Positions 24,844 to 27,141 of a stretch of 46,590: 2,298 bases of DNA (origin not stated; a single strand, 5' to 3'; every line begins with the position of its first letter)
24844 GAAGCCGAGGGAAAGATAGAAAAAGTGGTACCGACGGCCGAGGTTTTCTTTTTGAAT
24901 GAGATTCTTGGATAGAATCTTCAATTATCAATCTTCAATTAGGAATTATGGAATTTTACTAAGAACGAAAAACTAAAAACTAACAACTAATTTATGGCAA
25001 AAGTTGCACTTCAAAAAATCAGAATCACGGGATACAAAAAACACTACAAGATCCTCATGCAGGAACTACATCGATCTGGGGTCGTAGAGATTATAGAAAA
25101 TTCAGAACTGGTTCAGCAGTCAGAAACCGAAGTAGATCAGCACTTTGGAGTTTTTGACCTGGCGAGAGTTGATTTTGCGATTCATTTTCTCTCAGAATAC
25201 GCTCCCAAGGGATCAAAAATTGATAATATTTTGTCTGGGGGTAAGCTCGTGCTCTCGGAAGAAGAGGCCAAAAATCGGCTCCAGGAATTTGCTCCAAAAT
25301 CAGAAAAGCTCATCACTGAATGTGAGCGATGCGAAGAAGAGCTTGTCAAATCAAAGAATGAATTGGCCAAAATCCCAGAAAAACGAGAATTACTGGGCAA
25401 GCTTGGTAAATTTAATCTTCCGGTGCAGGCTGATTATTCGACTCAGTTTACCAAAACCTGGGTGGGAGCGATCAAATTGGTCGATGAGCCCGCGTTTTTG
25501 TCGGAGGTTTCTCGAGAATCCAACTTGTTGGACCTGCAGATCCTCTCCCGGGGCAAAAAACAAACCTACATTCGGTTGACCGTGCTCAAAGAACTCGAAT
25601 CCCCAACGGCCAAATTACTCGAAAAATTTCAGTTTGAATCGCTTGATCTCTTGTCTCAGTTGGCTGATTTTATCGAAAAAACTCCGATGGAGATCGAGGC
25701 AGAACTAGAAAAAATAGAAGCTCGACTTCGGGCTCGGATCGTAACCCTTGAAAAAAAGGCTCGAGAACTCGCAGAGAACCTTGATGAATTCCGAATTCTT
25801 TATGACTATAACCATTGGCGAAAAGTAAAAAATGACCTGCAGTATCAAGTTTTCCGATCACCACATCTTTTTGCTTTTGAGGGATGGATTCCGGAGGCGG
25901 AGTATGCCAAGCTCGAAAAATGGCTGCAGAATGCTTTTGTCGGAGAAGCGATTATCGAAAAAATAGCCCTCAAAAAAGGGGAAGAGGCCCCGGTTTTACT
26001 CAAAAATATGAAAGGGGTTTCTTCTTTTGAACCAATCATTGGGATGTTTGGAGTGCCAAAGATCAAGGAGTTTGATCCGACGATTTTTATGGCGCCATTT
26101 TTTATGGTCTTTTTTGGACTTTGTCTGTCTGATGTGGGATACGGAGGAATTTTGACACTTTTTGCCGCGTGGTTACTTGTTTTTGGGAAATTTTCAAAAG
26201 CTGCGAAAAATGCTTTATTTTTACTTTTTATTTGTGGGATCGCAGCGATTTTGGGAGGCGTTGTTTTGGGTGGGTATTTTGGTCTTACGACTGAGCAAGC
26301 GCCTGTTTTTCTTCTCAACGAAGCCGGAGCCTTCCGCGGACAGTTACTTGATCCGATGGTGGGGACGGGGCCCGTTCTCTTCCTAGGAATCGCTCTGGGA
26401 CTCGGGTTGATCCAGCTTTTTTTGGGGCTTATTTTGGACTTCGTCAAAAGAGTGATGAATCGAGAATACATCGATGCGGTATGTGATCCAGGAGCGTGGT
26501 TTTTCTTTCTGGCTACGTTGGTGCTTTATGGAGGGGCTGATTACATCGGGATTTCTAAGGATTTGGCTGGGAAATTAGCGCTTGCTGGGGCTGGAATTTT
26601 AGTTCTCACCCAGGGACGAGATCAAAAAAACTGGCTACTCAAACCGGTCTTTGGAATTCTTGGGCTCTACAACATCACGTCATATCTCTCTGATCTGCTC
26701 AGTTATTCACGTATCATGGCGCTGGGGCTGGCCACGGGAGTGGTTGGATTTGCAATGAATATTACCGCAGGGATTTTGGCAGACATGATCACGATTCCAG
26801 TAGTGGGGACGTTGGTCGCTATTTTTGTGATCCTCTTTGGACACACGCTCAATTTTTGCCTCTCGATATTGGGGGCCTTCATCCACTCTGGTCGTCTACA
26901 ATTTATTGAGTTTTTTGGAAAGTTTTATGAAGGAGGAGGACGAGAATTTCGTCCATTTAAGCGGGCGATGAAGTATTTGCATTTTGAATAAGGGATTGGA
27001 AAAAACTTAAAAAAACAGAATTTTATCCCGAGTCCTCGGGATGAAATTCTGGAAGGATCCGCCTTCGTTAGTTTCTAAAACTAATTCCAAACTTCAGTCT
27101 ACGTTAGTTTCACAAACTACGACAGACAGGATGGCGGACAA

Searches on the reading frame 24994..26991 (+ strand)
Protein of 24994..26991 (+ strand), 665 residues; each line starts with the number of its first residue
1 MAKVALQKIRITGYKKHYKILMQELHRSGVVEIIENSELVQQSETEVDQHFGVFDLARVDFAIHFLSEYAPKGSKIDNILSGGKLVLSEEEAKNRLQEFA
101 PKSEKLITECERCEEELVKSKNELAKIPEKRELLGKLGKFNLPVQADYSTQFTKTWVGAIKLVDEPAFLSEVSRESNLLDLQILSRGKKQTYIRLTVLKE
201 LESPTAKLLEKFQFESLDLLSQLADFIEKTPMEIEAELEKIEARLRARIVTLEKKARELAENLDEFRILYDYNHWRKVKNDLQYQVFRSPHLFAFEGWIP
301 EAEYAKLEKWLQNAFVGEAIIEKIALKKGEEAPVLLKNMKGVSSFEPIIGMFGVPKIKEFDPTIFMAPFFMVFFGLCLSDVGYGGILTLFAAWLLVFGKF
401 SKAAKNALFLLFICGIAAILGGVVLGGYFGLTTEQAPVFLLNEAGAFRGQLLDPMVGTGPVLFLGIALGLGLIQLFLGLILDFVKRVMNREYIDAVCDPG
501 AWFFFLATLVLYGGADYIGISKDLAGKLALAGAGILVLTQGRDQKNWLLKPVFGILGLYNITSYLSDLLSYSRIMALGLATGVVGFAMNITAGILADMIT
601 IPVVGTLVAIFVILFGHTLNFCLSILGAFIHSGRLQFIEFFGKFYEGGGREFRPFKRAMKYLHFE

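Call 13: search_protein_families(library=pfam, proteins=[window:24994-26991:+], max_evalue=0.00001)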
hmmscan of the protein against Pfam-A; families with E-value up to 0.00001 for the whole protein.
window:24994-26991:+ (665 aa): 1 family
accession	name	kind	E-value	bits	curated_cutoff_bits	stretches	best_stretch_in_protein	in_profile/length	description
PF01496.24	V_ATPase_I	-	4.7e-26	91.4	30.7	2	168-409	186-429/815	V-type ATPase 116kDa subunit family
